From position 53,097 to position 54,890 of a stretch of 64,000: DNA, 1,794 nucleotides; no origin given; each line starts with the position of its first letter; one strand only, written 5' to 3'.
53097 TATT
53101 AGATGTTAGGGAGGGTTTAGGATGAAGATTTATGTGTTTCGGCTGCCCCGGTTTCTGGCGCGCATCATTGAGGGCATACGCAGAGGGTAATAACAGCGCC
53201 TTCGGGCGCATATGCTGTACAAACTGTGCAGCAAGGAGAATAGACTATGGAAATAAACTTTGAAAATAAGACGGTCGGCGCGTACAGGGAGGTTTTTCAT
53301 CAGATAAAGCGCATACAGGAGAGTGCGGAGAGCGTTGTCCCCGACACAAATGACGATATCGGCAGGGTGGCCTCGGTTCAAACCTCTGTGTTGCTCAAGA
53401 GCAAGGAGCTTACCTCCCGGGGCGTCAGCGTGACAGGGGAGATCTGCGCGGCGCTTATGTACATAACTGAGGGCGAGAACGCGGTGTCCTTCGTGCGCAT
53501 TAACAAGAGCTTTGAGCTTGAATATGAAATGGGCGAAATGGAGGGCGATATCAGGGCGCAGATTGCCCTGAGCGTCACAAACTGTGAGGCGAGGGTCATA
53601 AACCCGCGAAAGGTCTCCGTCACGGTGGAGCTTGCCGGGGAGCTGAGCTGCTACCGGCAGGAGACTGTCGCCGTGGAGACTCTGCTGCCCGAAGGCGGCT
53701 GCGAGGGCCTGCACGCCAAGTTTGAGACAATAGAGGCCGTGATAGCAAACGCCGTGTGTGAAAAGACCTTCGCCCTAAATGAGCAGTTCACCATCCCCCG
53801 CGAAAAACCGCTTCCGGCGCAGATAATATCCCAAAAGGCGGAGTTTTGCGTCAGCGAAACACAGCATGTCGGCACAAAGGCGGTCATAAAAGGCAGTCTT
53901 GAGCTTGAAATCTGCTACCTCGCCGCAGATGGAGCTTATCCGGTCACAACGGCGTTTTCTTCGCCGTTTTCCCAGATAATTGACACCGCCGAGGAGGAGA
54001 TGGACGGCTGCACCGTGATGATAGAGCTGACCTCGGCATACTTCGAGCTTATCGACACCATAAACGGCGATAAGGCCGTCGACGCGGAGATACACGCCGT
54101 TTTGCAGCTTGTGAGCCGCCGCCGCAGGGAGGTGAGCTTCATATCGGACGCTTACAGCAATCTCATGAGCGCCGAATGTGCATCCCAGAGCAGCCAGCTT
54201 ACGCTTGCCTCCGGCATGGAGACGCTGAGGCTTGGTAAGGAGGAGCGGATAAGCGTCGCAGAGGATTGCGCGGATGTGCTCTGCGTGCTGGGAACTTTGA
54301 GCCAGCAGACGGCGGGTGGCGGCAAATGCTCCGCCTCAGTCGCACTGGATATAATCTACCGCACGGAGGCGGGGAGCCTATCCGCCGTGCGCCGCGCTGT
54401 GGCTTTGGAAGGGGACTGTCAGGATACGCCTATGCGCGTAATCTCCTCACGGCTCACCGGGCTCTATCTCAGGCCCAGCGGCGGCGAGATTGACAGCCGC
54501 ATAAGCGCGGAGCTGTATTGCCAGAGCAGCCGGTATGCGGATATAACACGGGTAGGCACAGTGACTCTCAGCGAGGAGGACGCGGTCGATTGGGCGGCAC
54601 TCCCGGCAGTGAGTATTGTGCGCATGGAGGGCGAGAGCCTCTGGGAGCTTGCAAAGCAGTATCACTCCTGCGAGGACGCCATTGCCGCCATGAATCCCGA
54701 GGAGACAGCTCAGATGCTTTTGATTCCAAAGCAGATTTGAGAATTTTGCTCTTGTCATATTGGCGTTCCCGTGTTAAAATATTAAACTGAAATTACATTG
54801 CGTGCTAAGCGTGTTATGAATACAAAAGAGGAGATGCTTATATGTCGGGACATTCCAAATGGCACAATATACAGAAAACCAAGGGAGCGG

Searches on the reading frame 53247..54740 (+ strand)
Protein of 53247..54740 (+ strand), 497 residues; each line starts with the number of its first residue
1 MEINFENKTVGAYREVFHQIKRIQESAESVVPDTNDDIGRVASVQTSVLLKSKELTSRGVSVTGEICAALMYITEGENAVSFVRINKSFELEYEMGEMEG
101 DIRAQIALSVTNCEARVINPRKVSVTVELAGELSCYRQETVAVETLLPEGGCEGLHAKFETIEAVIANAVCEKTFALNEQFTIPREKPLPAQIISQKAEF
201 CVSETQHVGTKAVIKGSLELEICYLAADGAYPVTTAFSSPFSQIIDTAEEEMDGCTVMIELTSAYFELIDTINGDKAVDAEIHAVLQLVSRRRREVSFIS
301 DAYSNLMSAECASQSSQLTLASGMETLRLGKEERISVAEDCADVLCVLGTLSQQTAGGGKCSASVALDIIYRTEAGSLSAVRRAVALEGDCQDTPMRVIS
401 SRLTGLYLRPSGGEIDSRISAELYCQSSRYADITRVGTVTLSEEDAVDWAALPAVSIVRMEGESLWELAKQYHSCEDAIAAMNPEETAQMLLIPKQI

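Call 26: find_encoding_contigs(protein=window:53247-54740:+, flank=10000, max_places=5)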
Protein window:53247-54740:+ (497 aa): 10 contigs read that carry it; 5 places shown.
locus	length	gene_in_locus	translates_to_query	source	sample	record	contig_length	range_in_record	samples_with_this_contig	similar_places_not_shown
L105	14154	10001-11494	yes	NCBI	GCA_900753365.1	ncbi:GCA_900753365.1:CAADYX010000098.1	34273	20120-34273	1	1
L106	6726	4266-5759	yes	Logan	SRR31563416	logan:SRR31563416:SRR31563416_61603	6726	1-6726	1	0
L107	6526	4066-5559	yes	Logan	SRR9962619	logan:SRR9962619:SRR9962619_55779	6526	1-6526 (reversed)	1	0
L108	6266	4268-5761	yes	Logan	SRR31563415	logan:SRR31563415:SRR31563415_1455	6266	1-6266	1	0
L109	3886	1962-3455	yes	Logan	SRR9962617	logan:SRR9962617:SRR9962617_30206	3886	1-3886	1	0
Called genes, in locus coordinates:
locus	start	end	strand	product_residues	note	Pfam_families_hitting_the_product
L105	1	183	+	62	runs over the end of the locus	PF01192:RNA_pol_Rpb6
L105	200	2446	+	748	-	PF17764:PriA_3primeBD, PF04851:ResIII, PF00270:DEAD, PF18319:Zn_ribbon_PriA, PF00271:Helicase_C, PF18074:PriA_C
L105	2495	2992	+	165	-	PF01327:Pep_deformylase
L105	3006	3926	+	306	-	PF00551:Formyl_trans_N, PF02911:Formyl_trans_C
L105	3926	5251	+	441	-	PF01029:NusB, PF22458:RsmF-B_ferredox, PF17125:Methyltr_RsmF_N (weak), PF01189:Methyltr_RsmB-F, PF01728:FtsJ (weak), PF13847:Methyltransf_31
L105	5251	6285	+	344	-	PF21016:RlmN_N, PF04055:Radical_SAM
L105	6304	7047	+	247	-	PF00481:PP2C, PF13672:PP2C_2, PF07228:SpoIIE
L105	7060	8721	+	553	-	PF00069:Pkinase, PF03109:ABC1 (faint), PF07714:PK_Tyr_Ser-Thr, PF03793:PASTA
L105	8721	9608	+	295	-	PF16745:RsgA_N, PF03193:RsgA_GTPase, PF01926:MMR_HSR1 (weak)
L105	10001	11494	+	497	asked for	PF12673:SipL (faint)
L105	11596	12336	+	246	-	PF20772:TACO1_YebC_N, PF01709:Transcrip_reg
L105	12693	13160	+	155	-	PF01668:SmpB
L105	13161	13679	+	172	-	PF00160:Pro_isomerase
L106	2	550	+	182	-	?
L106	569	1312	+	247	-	PF00481:PP2C, PF13672:PP2C_2, PF07228:SpoIIE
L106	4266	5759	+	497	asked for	PF12673:SipL (faint)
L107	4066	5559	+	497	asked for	PF12673:SipL (faint)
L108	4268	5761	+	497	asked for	PF12673:SipL (faint)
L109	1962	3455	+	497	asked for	PF12673:SipL (faint)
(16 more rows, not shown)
